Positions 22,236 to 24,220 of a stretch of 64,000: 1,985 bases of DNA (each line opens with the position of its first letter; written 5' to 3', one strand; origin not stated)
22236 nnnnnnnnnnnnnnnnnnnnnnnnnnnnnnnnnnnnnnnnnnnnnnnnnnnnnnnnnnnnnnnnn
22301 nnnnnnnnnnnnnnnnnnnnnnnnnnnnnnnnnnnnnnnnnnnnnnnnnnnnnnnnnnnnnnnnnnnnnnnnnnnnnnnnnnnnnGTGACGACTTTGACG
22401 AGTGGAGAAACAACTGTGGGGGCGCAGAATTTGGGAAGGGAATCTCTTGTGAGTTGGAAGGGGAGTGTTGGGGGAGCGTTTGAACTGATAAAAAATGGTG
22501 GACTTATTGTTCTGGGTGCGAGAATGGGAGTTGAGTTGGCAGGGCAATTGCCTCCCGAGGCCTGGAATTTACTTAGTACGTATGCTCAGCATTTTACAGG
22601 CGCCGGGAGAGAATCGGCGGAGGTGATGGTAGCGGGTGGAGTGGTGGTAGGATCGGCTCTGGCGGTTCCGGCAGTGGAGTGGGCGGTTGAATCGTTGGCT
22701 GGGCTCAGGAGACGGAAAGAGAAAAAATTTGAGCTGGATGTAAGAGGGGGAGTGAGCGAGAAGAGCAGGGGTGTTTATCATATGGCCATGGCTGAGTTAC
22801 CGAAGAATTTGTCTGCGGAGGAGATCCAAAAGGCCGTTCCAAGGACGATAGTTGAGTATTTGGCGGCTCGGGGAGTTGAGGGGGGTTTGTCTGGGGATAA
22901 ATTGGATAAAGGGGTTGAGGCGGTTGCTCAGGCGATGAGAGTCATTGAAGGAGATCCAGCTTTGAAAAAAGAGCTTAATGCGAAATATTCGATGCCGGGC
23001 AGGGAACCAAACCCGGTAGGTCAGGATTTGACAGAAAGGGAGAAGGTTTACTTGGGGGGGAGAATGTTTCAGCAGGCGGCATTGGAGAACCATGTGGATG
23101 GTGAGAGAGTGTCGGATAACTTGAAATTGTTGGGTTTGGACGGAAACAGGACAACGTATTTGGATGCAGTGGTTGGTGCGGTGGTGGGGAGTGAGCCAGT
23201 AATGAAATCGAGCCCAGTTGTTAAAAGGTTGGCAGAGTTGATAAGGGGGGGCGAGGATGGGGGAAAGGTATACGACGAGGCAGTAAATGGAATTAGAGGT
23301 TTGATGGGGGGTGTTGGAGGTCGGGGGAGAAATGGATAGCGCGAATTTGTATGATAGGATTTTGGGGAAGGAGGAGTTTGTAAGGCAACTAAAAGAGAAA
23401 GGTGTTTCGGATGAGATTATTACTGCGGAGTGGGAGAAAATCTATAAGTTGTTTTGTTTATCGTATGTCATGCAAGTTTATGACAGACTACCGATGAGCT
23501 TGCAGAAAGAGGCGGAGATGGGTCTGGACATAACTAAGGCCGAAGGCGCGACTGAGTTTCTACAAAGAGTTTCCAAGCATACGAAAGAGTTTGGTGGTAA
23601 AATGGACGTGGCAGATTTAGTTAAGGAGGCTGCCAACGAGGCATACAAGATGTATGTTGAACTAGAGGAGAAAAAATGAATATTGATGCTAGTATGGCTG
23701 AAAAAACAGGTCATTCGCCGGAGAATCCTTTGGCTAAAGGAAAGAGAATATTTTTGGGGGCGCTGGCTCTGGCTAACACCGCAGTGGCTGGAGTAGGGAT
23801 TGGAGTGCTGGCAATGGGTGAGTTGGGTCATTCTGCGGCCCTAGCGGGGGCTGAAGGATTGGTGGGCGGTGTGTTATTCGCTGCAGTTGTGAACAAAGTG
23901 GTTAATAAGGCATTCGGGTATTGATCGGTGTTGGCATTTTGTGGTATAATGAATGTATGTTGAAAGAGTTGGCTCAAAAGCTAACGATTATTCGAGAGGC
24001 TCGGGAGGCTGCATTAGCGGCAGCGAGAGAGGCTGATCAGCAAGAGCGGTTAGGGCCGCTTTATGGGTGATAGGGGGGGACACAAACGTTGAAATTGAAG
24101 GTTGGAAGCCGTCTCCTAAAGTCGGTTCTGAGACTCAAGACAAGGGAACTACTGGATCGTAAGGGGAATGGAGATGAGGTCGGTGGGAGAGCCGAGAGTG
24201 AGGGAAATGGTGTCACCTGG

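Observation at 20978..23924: Six-gene operon of unknown function with internal paralogy and a terminal glycine-zipper membrane peptide, embedded in a toxin-antitoxin island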

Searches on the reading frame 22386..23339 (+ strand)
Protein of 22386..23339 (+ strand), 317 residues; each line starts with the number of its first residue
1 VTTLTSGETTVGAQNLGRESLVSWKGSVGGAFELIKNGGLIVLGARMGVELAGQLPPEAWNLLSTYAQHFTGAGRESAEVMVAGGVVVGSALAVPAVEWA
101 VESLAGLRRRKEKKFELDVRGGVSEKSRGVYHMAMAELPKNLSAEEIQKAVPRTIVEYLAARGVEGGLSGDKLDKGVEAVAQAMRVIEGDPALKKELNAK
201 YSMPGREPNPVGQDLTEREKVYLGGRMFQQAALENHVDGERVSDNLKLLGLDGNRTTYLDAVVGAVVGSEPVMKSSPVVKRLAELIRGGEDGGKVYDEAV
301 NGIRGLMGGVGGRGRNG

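Call 4: search_protein_families(library=pfam, proteins=[window:22386-23339:+], max_evalue=1)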
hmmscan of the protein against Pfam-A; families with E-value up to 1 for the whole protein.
window:22386-23339:+ (317 aa): 0 families

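Call 5: search_protein_families(library=phrogs, proteins=[window:22386-23339:+], max_evalue=1)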
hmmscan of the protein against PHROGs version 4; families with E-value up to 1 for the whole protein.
window:22386-23339:+ (317 aa): 0 families

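Call 6: search_protein_families(library=ncbifam, proteins=[window:22386-23339:+], max_evalue=1)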
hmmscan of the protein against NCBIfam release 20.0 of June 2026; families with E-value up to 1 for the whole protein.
window:22386-23339:+ (317 aa): 0 families

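Call 11: find_encoding_contigs(protein=window:22386-23339:+, flank=10000)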
Protein window:22386-23339:+ (317 aa): 16 contigs read that carry it; 6 places shown.
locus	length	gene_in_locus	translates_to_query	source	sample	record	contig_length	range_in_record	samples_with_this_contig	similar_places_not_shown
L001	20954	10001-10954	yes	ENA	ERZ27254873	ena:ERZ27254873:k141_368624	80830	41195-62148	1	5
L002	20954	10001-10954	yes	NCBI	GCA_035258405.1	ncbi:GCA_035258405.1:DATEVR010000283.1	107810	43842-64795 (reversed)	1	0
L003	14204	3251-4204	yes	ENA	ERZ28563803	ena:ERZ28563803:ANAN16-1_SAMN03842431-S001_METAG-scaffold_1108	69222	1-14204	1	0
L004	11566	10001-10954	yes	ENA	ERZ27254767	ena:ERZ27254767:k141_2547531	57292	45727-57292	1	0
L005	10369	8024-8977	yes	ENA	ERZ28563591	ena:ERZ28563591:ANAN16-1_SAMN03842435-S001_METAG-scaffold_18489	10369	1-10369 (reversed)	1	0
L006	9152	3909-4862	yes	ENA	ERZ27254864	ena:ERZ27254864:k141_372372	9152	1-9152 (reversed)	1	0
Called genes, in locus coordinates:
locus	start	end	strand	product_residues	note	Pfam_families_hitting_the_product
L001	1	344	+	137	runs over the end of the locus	-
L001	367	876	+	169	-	-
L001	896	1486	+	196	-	PF21176:RecR_HhH, PF02132:RecR_ZnF, PF13662:Toprim_4, PF01751:Toprim, PF21175:RecR_C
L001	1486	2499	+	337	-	PF02016:Peptidase_S66, PF17676:Peptidase_S66C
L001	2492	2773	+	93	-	-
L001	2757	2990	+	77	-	-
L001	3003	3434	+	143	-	-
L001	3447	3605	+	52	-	-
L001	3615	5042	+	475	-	PF01406:tRNA-synt_1e, PF09334:tRNA-synt_1g (faint)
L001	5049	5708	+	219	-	-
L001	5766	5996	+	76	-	-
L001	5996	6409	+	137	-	PF01850:PIN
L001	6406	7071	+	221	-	PF00702:Hydrolase, PF12710:HAD, PF13419:HAD_2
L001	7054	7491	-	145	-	PF01850:PIN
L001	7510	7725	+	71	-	-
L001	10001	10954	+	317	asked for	-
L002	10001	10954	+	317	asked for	-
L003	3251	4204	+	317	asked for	-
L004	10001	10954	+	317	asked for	-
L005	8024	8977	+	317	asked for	-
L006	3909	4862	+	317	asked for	-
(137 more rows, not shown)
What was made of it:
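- Closest known: VapBC modules. Different: VapC is a PIN-domain RNase (call 11).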

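Call 12: find_homologous_proteins(query=window:22386-23339:+)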
Query window:22386-23339:+ (317 aa): 1 proteins with E <= 0.001 among 8000 candidates.
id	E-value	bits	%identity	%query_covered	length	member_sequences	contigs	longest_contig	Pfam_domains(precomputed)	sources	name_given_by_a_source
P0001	7.0e-197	671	100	100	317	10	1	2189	-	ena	-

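Call 31: predict_structure(protein=window:22386-23339:+)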
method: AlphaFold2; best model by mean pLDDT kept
length: 317 residues; sequences in the alignment: 1
mean_pLDDT: 41.0   pTM: 0.32
mean pLDDT of the five models: 41.0, 36.6, 34.7, 32.2, 32.0
residues with pLDDT >= 90: 0; 70-90: 19; 50-70: 53; < 50: 245
segments of 3 or more residues with pLDDT < 50: 1-56, 68-74, 83-132, 163-171, 202-317
pLDDT, mean of each block of 10 residues (from residue 1): 22 24 25 27 32 48 49 48 38 29 27 25 34 59 71 60 46 56 70 68 41 39 40 36 38 35 35 38 41 43 34 30
secondary structure, 60 per line:
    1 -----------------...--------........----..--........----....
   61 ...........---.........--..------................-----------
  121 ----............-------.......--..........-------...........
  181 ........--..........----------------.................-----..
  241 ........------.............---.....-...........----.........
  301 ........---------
elements in order: H29-36 H45-52 H57-71 H75-83 H94-109 H125-136 H144-150 H153-162 H170-188 H191-200 H217-233 H239-248 H255-267 H271-275 H277-287 H292-308
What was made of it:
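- Tried and rejected: The single-sequence model was unusable (pLDDT 41; call 31).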

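Call 64: search_protein_families(library=padloc, proteins=[window:22386-23339:+], max_evalue=1)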
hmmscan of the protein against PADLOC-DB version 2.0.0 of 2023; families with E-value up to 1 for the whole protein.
window:22386-23339:+ (317 aa): 2 families
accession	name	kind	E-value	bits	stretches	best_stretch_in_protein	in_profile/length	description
PDLC02283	AbiEi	-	0.033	11.9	1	120-161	41-82/201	AbiEi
PDLC02265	AbiEi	-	0.05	11.3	1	118-161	36-79/198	AbiEi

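Call 81: search_solved_structures(query=A7, max_evalue=1)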
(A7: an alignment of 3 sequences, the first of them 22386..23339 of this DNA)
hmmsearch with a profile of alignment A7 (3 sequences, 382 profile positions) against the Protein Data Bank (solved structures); distinct sequences matched with E-value up to 1: 0.

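Call 83: find_related_loci(query=window:22386-23339:+, collection=viral_contigs, flank=5000)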
Query window:22386-23339:+ (317 aa) in viral_contigs; peptide patterns used: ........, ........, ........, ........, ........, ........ (x = any residue, [..] = any of these).
8 stretches matched a pattern, but none encodes a relative of the query by tblastn (E <= 1e-3).

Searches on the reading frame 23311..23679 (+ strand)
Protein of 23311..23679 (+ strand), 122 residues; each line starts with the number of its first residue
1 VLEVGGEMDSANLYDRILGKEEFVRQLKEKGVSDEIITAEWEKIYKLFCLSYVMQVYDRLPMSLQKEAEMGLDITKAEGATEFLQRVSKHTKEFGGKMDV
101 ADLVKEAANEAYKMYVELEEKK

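Call 4: search_protein_families(library=pfam, proteins=[window:23311-23679:+], max_evalue=1)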
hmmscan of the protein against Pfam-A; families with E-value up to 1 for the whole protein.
window:23311-23679:+ (122 aa): 2 families
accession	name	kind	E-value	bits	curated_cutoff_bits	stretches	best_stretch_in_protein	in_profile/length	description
PF24654.2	CEP76_N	-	0.098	13.4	27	1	18-37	38-57/60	CEP76 N-terminal domain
PF02631.22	RecX_HTH2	-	0.15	12.7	26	1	25-38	26-39/42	RecX, second three-helix domain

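Call 5: search_protein_families(library=phrogs, proteins=[window:23311-23679:+], max_evalue=1)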
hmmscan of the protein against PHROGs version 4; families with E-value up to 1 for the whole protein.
window:23311-23679:+ (122 aa): 3 families
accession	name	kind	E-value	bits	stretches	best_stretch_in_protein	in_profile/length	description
phrog_2792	-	tail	0.053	14.4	1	20-72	117-168/175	tail assembly chaperone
phrog_24343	-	unknown function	0.17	13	1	20-38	12-30/55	-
phrog_5971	-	unknown function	0.2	12.3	1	5-34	8-36/50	-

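Call 6: search_protein_families(library=ncbifam, proteins=[window:23311-23679:+], max_evalue=1)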
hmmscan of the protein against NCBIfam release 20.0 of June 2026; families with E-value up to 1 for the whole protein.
window:23311-23679:+ (122 aa): 1 family
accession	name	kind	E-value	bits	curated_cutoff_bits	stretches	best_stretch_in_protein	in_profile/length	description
NF053785.1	DcplphribOxDprE1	equivalog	0.036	13.2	500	1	68-120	373-425/449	decaprenylphosphoryl-beta-D-ribose oxidase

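Call 52: find_related_loci(query=A5, collection=metagenome_contigs, flank=6000)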
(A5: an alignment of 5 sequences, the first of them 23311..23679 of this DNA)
Query A5 (122 aa) in metagenome_contigs; peptide patterns used: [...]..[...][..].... (x = any residue, [..] = any of these).
31 stretches matched a pattern, but none encodes a relative of the query by tblastn (E <= 1e-3).
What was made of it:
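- Tried and rejected: A5 found nothing (call 52).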

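Call 64: search_protein_families(library=padloc, proteins=[window:23311-23679:+], max_evalue=1)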
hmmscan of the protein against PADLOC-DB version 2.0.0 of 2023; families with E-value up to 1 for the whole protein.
window:23311-23679:+ (122 aa): 1 family
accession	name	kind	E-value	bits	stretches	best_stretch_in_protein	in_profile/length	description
PDLC01621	Csx1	-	0.028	12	1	17-120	241-323/340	CAS-III; associated_signaling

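Call 106: search_dna_similar(query=window:23332-23679:+, collection=plasmids, mode=protein, max_evalue=0.01)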
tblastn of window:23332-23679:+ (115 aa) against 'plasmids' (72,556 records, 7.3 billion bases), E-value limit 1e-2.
No match.

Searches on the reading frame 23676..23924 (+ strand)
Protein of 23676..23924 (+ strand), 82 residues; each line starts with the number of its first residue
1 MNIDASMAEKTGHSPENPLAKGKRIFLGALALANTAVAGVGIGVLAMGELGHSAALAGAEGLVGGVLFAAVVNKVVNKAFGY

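Call 4: search_protein_families(library=pfam, proteins=[window:23676-23924:+], max_evalue=1)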
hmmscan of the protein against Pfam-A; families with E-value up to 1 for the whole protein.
window:23676-23924:+ (82 aa): 2 families
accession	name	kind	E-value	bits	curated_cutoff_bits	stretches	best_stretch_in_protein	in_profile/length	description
PF06066.16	SepZ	-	0.0015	19.1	27.3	1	3-67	21-84/99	SepZ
PF24008.1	DUF7322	-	0.31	11.1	27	1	23-73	8-57/61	Domain of unknown function (DUF7322)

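Call 5: search_protein_families(library=phrogs, proteins=[window:23676-23924:+], max_evalue=1)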
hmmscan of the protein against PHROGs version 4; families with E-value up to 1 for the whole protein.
window:23676-23924:+ (82 aa): 1 family
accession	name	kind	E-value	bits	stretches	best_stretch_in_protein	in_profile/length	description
phrog_14713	-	unknown function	0.88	10.3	1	30-70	41-80/179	-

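Call 6: search_protein_families(library=ncbifam, proteins=[window:23676-23924:+], max_evalue=1)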
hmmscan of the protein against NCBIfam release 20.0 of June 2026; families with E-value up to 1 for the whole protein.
window:23676-23924:+ (82 aa): 1 family
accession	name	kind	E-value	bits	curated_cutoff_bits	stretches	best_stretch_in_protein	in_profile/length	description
NF049857.1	InaC_CT813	equivalog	0.15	12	200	1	7-72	22-79/241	inclusion membrane protein InaC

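Call 64: search_protein_families(library=padloc, proteins=[window:23676-23924:+], max_evalue=1)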
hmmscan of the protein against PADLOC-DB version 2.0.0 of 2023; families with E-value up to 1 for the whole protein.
window:23676-23924:+ (82 aa): 0 families

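Call 82: search_solved_structures(query=window:23676-23924:+, max_evalue=5)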
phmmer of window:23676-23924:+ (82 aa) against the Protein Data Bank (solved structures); distinct sequences matched with E-value up to 5: 0.

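Call 84: find_related_loci(query=window:23676-23924:+, collection=viral_contigs, flank=5000)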
Query window:23676-23924:+ (82 aa) in viral_contigs; peptide patterns used: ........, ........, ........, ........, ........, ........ (x = any residue, [..] = any of these).
190 stretches matched a pattern, but none encodes a relative of the query by tblastn (E <= 1e-3).

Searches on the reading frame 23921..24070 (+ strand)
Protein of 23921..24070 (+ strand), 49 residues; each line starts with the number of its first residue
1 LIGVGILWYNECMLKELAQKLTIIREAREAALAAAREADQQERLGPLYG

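Call 4: search_protein_families(library=pfam, proteins=[window:23921-24070:+], max_evalue=1)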
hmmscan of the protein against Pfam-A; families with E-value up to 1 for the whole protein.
window:23921-24070:+ (49 aa): 1 family
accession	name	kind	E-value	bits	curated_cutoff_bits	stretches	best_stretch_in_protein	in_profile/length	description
PF22470.1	Histone_HNS_N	-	0.056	13.8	24.5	1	14-41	26-53/79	H-NS histone-like proteins, N-terminal domain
